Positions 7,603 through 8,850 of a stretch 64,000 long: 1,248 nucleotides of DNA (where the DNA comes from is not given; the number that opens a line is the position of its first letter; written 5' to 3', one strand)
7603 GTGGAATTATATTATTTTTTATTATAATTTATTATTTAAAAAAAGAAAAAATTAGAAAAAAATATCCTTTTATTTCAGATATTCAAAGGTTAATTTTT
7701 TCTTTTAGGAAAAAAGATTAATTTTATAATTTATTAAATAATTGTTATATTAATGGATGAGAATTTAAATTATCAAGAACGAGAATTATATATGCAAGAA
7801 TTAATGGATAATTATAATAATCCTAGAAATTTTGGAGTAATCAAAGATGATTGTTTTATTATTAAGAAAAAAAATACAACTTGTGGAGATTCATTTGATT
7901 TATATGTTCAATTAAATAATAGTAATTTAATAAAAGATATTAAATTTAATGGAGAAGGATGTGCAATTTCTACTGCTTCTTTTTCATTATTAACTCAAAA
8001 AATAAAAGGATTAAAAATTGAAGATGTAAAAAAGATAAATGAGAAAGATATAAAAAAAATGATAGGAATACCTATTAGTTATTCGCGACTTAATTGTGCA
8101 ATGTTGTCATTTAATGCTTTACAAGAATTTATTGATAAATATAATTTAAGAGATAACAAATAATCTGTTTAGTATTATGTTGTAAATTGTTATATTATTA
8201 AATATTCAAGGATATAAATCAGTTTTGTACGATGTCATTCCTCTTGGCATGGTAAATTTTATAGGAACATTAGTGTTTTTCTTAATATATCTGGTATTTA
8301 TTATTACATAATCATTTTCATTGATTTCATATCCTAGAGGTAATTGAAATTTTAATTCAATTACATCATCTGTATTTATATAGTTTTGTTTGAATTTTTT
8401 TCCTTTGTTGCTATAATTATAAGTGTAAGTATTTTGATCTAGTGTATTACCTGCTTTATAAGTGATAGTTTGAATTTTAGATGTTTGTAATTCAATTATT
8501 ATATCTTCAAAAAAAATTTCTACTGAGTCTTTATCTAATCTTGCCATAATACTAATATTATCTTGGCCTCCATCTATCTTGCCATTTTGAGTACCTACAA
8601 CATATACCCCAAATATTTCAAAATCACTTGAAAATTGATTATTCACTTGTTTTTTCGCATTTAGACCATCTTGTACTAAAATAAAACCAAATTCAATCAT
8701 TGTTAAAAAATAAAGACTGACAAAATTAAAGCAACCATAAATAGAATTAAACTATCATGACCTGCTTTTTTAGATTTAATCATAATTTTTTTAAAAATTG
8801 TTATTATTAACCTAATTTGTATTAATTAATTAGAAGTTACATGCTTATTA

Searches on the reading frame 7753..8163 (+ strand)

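Call 28: search_protein_families(library=pfam, proteins=[window:7753-8163:+], max_evalue=0.001)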
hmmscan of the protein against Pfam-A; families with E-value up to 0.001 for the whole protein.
window:7753-8163:+ (136 aa): 1 family
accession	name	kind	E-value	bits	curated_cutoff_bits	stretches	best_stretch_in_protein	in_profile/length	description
PF01592.21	NifU_N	-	3.5e-28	98.7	22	1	13-134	2-124/127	NifU-like N terminal domain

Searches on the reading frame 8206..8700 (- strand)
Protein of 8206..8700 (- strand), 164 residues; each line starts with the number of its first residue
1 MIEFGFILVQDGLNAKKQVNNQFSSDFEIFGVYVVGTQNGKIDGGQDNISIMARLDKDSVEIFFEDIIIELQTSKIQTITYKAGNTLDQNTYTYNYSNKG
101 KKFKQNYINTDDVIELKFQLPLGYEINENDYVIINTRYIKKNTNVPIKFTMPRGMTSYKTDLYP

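Call 28: search_protein_families(library=pfam, proteins=[window:8206-8700:-], max_evalue=0.001)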
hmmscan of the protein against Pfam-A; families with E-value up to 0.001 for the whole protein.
window:8206-8700:- (164 aa): 1 family
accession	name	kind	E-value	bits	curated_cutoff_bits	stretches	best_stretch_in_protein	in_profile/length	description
PF01917.21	Arch_flagellin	-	2.3e-05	25.3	29.5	1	1-134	25-148/162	Archaebacterial flagellin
